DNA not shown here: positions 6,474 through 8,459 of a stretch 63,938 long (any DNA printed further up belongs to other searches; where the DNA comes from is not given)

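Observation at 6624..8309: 561-aa cysteine-rich protein bracketed by zinc ribbons, which I cannot place in any characterised family (copy A)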

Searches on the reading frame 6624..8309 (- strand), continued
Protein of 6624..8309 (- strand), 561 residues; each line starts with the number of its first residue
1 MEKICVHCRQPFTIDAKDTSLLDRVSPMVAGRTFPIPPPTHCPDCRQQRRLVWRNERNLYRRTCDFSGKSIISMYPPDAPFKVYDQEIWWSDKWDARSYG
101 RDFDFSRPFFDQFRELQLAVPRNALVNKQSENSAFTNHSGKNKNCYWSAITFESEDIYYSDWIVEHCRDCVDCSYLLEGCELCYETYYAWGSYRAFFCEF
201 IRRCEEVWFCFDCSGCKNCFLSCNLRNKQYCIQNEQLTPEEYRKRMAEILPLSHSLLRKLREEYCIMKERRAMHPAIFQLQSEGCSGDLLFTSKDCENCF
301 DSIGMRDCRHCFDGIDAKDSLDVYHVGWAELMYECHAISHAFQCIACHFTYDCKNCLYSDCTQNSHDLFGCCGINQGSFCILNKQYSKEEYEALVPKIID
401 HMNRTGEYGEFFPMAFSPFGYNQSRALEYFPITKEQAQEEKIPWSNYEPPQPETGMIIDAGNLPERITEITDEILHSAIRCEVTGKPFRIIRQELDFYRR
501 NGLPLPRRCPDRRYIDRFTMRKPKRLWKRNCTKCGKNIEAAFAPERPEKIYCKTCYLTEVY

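Call 27: find_related_loci(query=A1, collection=genome_contigs, flank=10000)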
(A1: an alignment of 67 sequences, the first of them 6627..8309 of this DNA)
Query A1 (561 aa) in genome_contigs; peptide patterns used: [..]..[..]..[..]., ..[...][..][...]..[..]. (x = any residue, [..] = any of these).
599 stretches matched a pattern (row limit reached: there are more); 562 encode a relative of the query (tblastn E <= 1e-3); the best 80 are kept; 78 distinct loci.
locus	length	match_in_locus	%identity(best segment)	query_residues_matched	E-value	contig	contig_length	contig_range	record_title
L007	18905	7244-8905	69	8-561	0e+0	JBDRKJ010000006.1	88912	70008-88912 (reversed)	MAG: Candidatus Peregrinibacteria bacterium isolate MEGAHIT-group-1.70 k141_11756338, whole genome shotgun sequence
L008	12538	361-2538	67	1-561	0e+0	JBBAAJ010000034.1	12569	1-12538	MAG: Candidatus Peribacteraceae bacterium isolate SO_2017_GW3_39 scaffold_2527_c1_OW296A_2017, whole genome shotgun sequ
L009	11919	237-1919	63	1-561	0e+0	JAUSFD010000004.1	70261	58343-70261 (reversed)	MAG: Candidatus Peregrinibacteria bacterium isolate E14_maxbin.275 E14_k141_15099, whole genome shotgun sequence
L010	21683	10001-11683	62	1-561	0e+0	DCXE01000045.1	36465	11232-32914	MAG TPA_asm: Candidatus Peribacter sp. UBA2144 UBA2144_contig_3316, whole genome shotgun sequence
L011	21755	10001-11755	57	1-561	0e+0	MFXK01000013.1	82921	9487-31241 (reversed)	MAG: Candidatus Peregrinibacteria bacterium RIFOXYB2_FULL_33_20 rifoxyb2_full_scaffold_196, whole genome shotgun sequenc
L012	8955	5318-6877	55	3-561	0e+0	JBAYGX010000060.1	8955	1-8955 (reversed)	MAG: Candidatus Gracilibacteria bacterium isolate SO_2016_GW1_135 scaffold14529_OW334_2016, whole genome shotgun sequenc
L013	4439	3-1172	66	167-561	0e+0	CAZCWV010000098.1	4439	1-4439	MAG TPA_asm: uncultured Candidatus Peribacteria bacterium isolate SRP062349_co5_165 genome assembly, contig: NODE_16133_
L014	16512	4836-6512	45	1-561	8e-158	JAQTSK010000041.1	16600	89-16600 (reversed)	MAG: Candidatus Peribacteraceae bacterium isolate STB_185 NODE_8171_length_16600_cov_3.994779_Sandtown_B, whole genome s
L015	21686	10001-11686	44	1-561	5e-156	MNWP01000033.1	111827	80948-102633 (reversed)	MAG: Candidatus Peregrinibacteria bacterium CG1_02_54_53 cg1_0.2_scaffold_200_c, whole genome shotgun sequence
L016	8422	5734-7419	44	7-557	3e-152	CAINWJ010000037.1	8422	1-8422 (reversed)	Candidatus Peribacteria bacterium isolate LaPlata_bin-3506 genome assembly, contig: bin-3506:037/161, whole genome shotg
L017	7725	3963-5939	42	3-561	6e-152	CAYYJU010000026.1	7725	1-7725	MAG TPA_asm: uncultured Candidatus Saccharibacteria bacterium isolate SRP286056_co1_681 genome assembly, contig: NODE_12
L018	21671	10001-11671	45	1-561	5e-151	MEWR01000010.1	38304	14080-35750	MAG: Candidatus Abawacabacteria bacterium RBG_16_42_10 RBG_16_scaffold_2010, whole genome shotgun sequence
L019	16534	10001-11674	44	3-561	1e-150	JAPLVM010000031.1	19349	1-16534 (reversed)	MAG: Patescibacteria group bacterium isolate LacPavin_0920_SED1_MAG_39_9 LacPavin_0920_SED1_scaffold_658113, whole genom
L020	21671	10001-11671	42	5-561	8e-151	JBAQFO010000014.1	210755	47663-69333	MAG: Minisyncoccia bacterium isolate MFD12003_ilm_asm_bin26 k127_148532, whole genome shotgun sequence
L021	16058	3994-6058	42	3-561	2e-149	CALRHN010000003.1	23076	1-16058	MAG: Candidatus Nomurabacteria bacterium isolate Ike-100m-35 genome assembly, contig: Ike-100-c762, whole genome shotgun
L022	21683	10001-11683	41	3-561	2e-149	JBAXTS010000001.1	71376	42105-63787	MAG: bacterium isolate ELA641 MAG641_1, whole genome shotgun sequence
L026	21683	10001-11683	43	1-561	8e-149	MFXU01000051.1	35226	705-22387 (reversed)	MAG: Candidatus Peribacteria bacterium RIFCSPHIGHO2_02_FULL_51_15 rifcsphigho2_02_scaffold_4380, whole genome shotgun se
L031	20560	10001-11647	43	5-561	2e-144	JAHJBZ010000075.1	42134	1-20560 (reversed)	MAG: Patescibacteria group bacterium isolate Modern_marine.mb.280 Modern_marine.mb.280_k141_2198475, whole genome shotgu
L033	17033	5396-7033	44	32-561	1e-143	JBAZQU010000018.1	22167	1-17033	MAG: Candidatus Gracilibacteria bacterium isolate SO_2017_SWC_60 scaffold_787_c1_LP-4_2017, whole genome shotgun sequenc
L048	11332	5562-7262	39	3-561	3e-137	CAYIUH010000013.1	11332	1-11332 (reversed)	MAG TPA_asm: uncultured Candidatus Saccharibacteria bacterium isolate ERP119705_co6_845 genome assembly, contig: NODE_75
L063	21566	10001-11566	45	36-560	3e-133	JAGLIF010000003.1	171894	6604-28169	MAG: Candidatus Gracilibacteria bacterium isolate RS_2_30 ROV157_2.bin.30.fa_3, whole genome shotgun sequence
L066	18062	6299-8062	40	2-561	2e-132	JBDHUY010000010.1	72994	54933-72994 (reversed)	MAG: Candidatus Gracilibacteria bacterium isolate AS-MICRO-OLR.153 NODE_900_length_72994_cov_11.825409, whole genome sho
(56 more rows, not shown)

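Call 33: search_protein_families(library=pfam, proteins=[L018:15137-17377:+, L031:5987-8227:+, L031:15089-15685:-, L026:7376-8068:+, L022:13576-14118:-], max_evalue=0.001)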
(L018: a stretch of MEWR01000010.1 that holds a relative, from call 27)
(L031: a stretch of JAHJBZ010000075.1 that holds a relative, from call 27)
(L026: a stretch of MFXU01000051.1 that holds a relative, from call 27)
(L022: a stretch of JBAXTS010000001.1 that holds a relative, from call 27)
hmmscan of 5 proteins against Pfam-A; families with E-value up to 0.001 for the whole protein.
L018:15137-17377:+ (747 aa): 5 families
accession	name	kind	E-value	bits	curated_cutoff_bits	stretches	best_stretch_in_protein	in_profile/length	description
PF02534.20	T4SS-DNA_transf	-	7.9e-08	32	20.1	1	312-624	32-345/468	Type IV secretory system Conjugative DNA transfer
PF01935.23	DUF87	-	1.7e-07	32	23.2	1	334-407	23-85/220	Helicase HerA, central domain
PF12696.13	TraG-D_C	-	2.6e-05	24.6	22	1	585-644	3-66/126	TraM recognition site of TraD and TraG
PF13401.12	AAA_22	-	4.8e-05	24.1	27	0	333-359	4-30/130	AAA domain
PF10412.15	TrwB_AAD_bind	-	6.4e-05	22.4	20.5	1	332-624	13-287/387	Type IV secretion-system coupling protein DNA-binding domain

L031:5987-8227:+ (747 aa): 5 families
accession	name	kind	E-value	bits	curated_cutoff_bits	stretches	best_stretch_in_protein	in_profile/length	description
PF02534.20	T4SS-DNA_transf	-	9.3e-11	41.7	20.1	1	323-624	44-348/468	Type IV secretory system Conjugative DNA transfer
PF10412.15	TrwB_AAD_bind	-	9e-08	31.8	20.5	1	330-639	14-309/387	Type IV secretion-system coupling protein DNA-binding domain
PF01935.23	DUF87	-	1.1e-05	26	23.2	1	331-403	23-84/220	Helicase HerA, central domain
PF12696.13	TraG-D_C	-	1.9e-05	25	22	1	581-641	2-67/126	TraM recognition site of TraD and TraG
PF13401.12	AAA_22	-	0.00073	20.3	27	0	329-366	3-33/130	AAA domain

L031:15089-15685:- (199 aa): 1 family
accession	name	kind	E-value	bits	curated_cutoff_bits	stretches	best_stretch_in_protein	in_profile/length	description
PF10543.14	ORF6N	-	4.9e-32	110.5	27.8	1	26-121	3-86/86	ORF6N domain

L026:7376-8068:+ (231 aa): 3 families
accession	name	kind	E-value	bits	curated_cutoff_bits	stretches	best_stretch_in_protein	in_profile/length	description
PF04542.20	Sigma70_r2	-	1.7e-13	50.5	24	1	72-137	1-67/71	Sigma-70 region 2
PF08281.18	Sigma70_r4_2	-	1.5e-10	41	25.7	1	171-219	3-51/54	Sigma-70, region 4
PF04545.22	Sigma70_r4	-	0.00055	19.8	24.1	1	194-224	20-50/50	Sigma-70, region 4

L022:13576-14118:- (181 aa): 1 family
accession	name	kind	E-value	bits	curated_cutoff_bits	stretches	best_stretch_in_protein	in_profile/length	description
PF20803.2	PaaX_M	-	1.4e-19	70.4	24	1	95-172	2-79/83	PaaX protein central Cas2-like domain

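Call 34: search_protein_families(library=padloc, proteins=[window:6627-8309:-, L018:15137-17377:+, L031:5987-8227:+], max_evalue=0.01)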
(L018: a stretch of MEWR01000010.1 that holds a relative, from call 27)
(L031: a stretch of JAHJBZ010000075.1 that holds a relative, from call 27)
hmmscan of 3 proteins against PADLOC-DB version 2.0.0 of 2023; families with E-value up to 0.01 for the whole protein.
window:6627-8309:- (561 aa): 0 families

L018:15137-17377:+ (747 aa): 7 families
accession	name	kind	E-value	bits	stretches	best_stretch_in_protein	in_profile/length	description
PDLC04140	mad8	-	3.7e-15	54.2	1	331-629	24-243/314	mads_8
PDLC04105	HerA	-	2.3e-06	24.5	0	590-645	439-490/576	-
PDLC04103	HerA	-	1.2e-05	21.9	1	589-648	459-515/579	-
PDLC04106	HerA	-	0.0004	17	1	592-658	534-596/667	-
PDLC04097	HerA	-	0.0015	15.2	0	589-630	495-536/618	-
PDLC04100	HerA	-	0.0079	12.9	0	589-646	458-511/580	-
PDLC02185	HerA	-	0.0087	12.8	0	596-646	471-517/585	-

L031:5987-8227:+ (747 aa): 4 families
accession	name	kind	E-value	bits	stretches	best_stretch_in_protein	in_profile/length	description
PDLC04140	mad8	-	3.4e-10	37.9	1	330-641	26-254/314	mads_8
PDLC04103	HerA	-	5.4e-05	19.7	0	586-644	459-513/579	-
PDLC04105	HerA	-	7.5e-05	19.5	0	587-644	439-492/576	-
PDLC04106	HerA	-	0.0027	14.3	0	589-646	534-587/667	-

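Call 35: search_protein_families(library=phrogs, proteins=[window:6627-8309:-, L018:15137-17377:+], max_evalue=0.01)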
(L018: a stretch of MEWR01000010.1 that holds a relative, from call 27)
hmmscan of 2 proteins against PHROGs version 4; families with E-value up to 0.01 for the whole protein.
window:6627-8309:- (561 aa): 1 family
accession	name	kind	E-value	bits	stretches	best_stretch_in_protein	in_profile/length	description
phrog_15341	-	unknown function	0.003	18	1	292-378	44-134/276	-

L018:15137-17377:+ (747 aa): 3 families
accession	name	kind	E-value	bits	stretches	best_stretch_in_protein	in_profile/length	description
phrog_5156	-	unknown function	2.9e-72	245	2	174-727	246-808/824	-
phrog_7035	-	unknown function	3.7e-13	49.7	2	502-647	408-562/969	-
phrog_2666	-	head and packaging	2.2e-07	30.9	1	318-374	305-361/555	terminase large subunit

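Call 47: search_dna_similar(query=window:6627-8309:-, collection=phages, mode=protein, max_evalue=0.001, max_rows=15)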
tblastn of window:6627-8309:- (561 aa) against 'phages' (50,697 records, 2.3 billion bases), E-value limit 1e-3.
No match.

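Call 48: search_solved_structures(query=A1, max_evalue=10)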
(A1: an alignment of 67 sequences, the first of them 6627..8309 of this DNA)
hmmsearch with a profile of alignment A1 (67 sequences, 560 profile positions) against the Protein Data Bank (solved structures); distinct sequences matched with E-value up to 10: 10.
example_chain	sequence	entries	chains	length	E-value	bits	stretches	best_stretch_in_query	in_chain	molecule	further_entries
1ctl_A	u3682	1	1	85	0.002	20.3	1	529-558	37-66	AVIAN CYSTEINE RICH PROTEIN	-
1b8t_A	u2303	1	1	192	0.015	17.4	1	529-558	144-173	PROTEIN (CRP1)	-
1cxx_A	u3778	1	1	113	0.023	16.7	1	529-558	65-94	CYSTEINE AND GLYCINE-RICH PROTEIN CRP2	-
1ibi_A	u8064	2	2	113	0.025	16.6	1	529-558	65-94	CYSTEINE-RICH PROTEIN 2 | CYSTEINE AND GLYCINE-RICH PROTEIN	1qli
2o13_A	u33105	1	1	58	0.065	15.2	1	529-558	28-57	Muscle LIM protein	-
6cfu_A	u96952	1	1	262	0.26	13.3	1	239-325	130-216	Phosphomannomutase 1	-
6cfs_A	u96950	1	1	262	0.6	12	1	239-325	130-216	Phosphomannomutase 1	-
2dar_A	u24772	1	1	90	0.82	11.6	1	527-557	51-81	PDZ and LIM domain protein 5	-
2fuc_A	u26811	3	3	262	1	11.3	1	239-325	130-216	Phosphomannomutase 1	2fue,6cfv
1a7i_A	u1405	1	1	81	5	9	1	530-557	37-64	QCRP2 (LIM1)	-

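Call 49: find_related_loci(query=A1, collection=viral_contigs, flank=8000)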
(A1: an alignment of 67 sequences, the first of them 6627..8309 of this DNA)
Query A1 (561 aa) in viral_contigs; peptide patterns used: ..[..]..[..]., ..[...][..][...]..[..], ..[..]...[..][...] (x = any residue, [..] = any of these).
339 stretches matched a pattern; 1 encode a relative of the query (tblastn E <= 1e-3); 1 distinct loci.
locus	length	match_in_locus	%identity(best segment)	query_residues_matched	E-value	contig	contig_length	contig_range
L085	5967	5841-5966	50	205-395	1e-8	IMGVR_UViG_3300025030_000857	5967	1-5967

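Call 50: search_dna_similar(query=window:6627-8309:-, collection=plasmids, mode=protein, max_evalue=0.001, max_rows=10)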
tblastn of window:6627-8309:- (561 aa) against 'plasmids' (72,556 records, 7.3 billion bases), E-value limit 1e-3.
No match.

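Call 57: search_protein_families(library=pfam, proteins=[L063:13881-14285:+, L066:9878-11380:+, L015:3816-6320:-, L015:13398-14453:-, L022:5990-6427:+, L033:3556-3825:-, L048:8356-10479:+, L007:12189-13400:+, L014:1096-3000:-, L014:9224-11047:-], max_evalue=0.001)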
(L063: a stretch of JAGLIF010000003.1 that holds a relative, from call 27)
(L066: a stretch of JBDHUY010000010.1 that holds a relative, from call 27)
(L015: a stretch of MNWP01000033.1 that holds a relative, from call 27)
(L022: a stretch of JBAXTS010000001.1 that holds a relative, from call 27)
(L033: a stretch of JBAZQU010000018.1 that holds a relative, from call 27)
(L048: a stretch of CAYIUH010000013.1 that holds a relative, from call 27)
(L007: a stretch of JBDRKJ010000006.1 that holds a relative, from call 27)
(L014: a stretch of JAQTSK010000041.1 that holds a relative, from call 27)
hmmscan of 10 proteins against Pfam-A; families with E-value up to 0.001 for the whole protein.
L063:13881-14285:+ (135 aa): 1 family
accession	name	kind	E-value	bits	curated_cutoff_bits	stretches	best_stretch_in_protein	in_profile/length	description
PF04977.20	DivIC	-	1.1e-08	35.2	28.9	1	21-96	3-79/80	Septum formation initiator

L066:9878-11380:+ (501 aa): 1 family
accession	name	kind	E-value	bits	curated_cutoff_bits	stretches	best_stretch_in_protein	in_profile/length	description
PF04932.20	Wzy_C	-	6.7e-14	52.4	31.7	1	249-385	2-149/149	O-Antigen ligase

L015:3816-6320:- (835 aa): 21 families
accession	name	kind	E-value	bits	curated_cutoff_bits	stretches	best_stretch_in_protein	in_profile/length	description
PF07724.20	AAA_2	-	1.4e-44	152.5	27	1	544-742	1-166/166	AAA domain (Cdc48 subfamily)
PF10431.15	ClpB_D2-small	-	3.2e-18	66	21.9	1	748-828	1-80/81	C-terminal, D2-small domain, of ClpB protein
PF00004.35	AAA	-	4.2e-12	47.1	21.2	2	280-394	1-119/131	ATPase family associated with various cellular activities (AAA)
PF07728.20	AAA_5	-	4.9e-12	46.5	22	0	631-698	52-124/139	AAA domain (dynein-related subfamily)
PF13191.12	AAA_16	-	2.3e-07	31.9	32.6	1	270-323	14-63/167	AAA ATPase domain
PF13401.12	AAA_22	-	1.2e-06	29.3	27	1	279-381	7-119/130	AAA domain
PF17871.7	AAA_lid_9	-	3.8e-06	27.2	22.8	1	415-477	4-66/104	AAA lid domain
PF20720.3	nSTAND3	-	3.9e-06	27.1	27.2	0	265-304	7-44/155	Novel STAND NTPase 3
PF12775.13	AAA_7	-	5.9e-06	26.4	25.8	0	276-305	32-61/181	P-loop containing dynein motor region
PF01078.27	Mg_chelatase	-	1.5e-05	25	20.3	0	272-319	17-64/207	Magnesium chelatase, subunit ChlI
PF20703.3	nSTAND1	-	3.7e-05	24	27.1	1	268-430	23-206/379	Novel STAND NTPase 1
PF13671.12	AAA_33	-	4.2e-05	24.3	27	0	280-301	2-23/143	AAA domain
PF00158.32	Sigma54_activat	-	4.6e-05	23.6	20.2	0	265-300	12-44/168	Sigma-54 interaction domain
PF05729.18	NACHT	-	0.00014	22.2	26.7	0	280-327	3-49/167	NACHT domain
PF00448.28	SRP54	-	0.00015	21.9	22.7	0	279-295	3-19/196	SRP54-type protein, GTPase domain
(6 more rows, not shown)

L015:13398-14453:- (352 aa): 2 families
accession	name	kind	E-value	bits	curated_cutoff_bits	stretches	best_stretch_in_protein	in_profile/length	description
PF03462.23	PCRF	-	7.2e-64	215.6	24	1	9-197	2-194/194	PCRF domain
PF00472.26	RF-1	-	5e-42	142.9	35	1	205-314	2-116/116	RF-1 domain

L022:5990-6427:+ (146 aa): 1 family
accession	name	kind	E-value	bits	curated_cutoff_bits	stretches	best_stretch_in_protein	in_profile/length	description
PF00411.24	Ribosomal_S11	-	9.9e-31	106.9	25.1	1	36-145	1-110/110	Ribosomal protein S11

L033:3556-3825:- (90 aa): 1 family
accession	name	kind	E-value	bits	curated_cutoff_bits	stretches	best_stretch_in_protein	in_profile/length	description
PF05016.21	ParE_toxin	-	2.2e-05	25.4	23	1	5-88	2-89/89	ParE toxin of type II toxin-antitoxin system, parDE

L048:8356-10479:+ (708 aa): 4 families
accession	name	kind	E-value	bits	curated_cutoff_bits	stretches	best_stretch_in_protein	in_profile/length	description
PF07478.18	Dala_Dala_lig_C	-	1.4e-41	142.7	24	2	56-252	15-202/204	D-ala D-ala ligase C-terminus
PF01820.27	Dala_Dala_lig_N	-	5.7e-27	95.1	34.6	2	284-426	2-121/121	D-ala D-ala ligase N-terminus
PF02655.19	ATP-grasp_3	-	2.5e-07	31.3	23.2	0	35-142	3-87/160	ATP-grasp domain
PF13535.11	ATP-grasp_4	-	1e-05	25.7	27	0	81-161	5-96/160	ATP-grasp domain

L007:12189-13400:+ (404 aa): 8 families
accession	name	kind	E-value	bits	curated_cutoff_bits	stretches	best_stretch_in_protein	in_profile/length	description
PF00534.26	Glycos_transf_1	-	6.6e-34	117.3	26.4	1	219-377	6-168/172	Glycosyl transferases group 1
PF13692.12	Glyco_trans_1_4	-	1.7e-28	100.1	27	1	229-366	2-141/142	Glycosyl transferases group 1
PF13439.12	Glyco_transf_4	-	3.9e-24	86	28.5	1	18-207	2-165/170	Glycosyltransferase Family 4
PF20706.3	GT4-conflict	-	7.6e-19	68.4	26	1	110-393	72-384/385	Family 4 Glycosyltransferase in conflict systems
PF08323.17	Glyco_transf_5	-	9.8e-17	61.9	22.7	1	6-186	3-220/239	Starch synthase catalytic domain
PF13579.12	Glyco_trans_4_4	-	1.7e-16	61.4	29.7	1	18-207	1-158/158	Glycosyl transferase 4-like domain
PF13477.12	Glyco_trans_4_2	-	7e-06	26.7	23.4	1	113-183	68-139/139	Glycosyl transferase 4-like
PF00982.27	Glyco_transf_20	-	0.00011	21.5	32.5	1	291-365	358-437/473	Glycosyltransferase family 20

L014:1096-3000:- (635 aa): 2 families
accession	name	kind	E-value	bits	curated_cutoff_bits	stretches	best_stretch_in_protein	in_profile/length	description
PF18915.5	DUF5667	-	1.9e-10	41.5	27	1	333-423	1-86/99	Domain of unknown function (DUF5667)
PF04773.18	FecR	-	0.00025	21.8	24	1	169-262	3-91/97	FecR protein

L014:9224-11047:- (608 aa): 5 families
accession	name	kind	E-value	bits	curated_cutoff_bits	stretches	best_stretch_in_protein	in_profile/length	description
PF00117.34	GATase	-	5.7e-39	134.2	22.8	1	9-187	1-187/190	Glutamine amidotransferase class-I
PF00958.27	GMP_synt_C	-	2.2e-24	85.7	27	1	524-607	1-92/92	GMP synthase C terminal domain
PF02540.23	NAD_synthase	-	8.4e-10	38.6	21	1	200-275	5-79/242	NAD synthase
PF01507.26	PAPS_reduct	-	4.5e-05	24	22.5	1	217-295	2-77/175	Phosphoadenosine phosphosulfate reductase domain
PF06508.19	QueC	-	0.00035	20.6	22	0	217-398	2-179/210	Queuosine biosynthesis protein QueC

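Call 64: search_protein_families(library=ncbifam, proteins=[L018:15137-17377:+, L031:5987-8227:+], max_evalue=0.01)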
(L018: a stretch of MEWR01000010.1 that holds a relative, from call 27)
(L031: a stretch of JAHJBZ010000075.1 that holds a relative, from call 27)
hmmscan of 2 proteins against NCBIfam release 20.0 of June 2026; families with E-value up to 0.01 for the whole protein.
L018:15137-17377:+ (747 aa): 6 families
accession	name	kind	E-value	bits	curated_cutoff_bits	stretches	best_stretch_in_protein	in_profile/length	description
TIGR03743.1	SXT_TraD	subfamily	1.2e-13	50.4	366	2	328-408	169-252/636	conjugative transfer system coupling protein TraD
NF045973.1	conju_CD1115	equivalog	1.1e-12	47.6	250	1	330-645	20-359/442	VirD4-like conjugal transfer protein, CD1115 family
TIGR03754.1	conj_TOL_TraD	equivalog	2.6e-09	36.2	647.55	1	323-374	170-220/643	type IV conjugative transfer system coupling protein TraD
NF053655.1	CedD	equivalog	3.5e-08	32.6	600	1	314-380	201-267/527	DNA-translocating ATPase CedD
TIGR03420.1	DnaA_homol_Hda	equivalog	0.0011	18.5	194.8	1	300-372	4-76/226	DnaA regulatory inactivator Hda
NF033849.1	ser_rich_anae_1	subfamily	0.002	15.5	650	0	331-643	756-1090/1163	serine-rich protein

L031:5987-8227:+ (747 aa): 6 families
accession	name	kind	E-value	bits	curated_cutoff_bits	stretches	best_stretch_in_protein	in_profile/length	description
NF045973.1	conju_CD1115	equivalog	7.7e-16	58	250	1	326-645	19-362/442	VirD4-like conjugal transfer protein, CD1115 family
TIGR03743.1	SXT_TraD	subfamily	3.4e-10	39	366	1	324-406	168-253/636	conjugative transfer system coupling protein TraD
NF053655.1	CedD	equivalog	1.5e-08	33.8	600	1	312-379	202-269/527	DNA-translocating ATPase CedD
NF041326.1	Bacteroid_MobC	subfamily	3.5e-07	29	900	1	552-667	432-548/655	conjugal transfer protein MobC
TIGR03754.1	conj_TOL_TraD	equivalog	1.1e-05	24.1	647.55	1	322-371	171-220/643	type IV conjugative transfer system coupling protein TraD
NF010394.0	PRK13822.1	subfamily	0.007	15.2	443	0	524-622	427-521/643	conjugal transfer coupling protein TraG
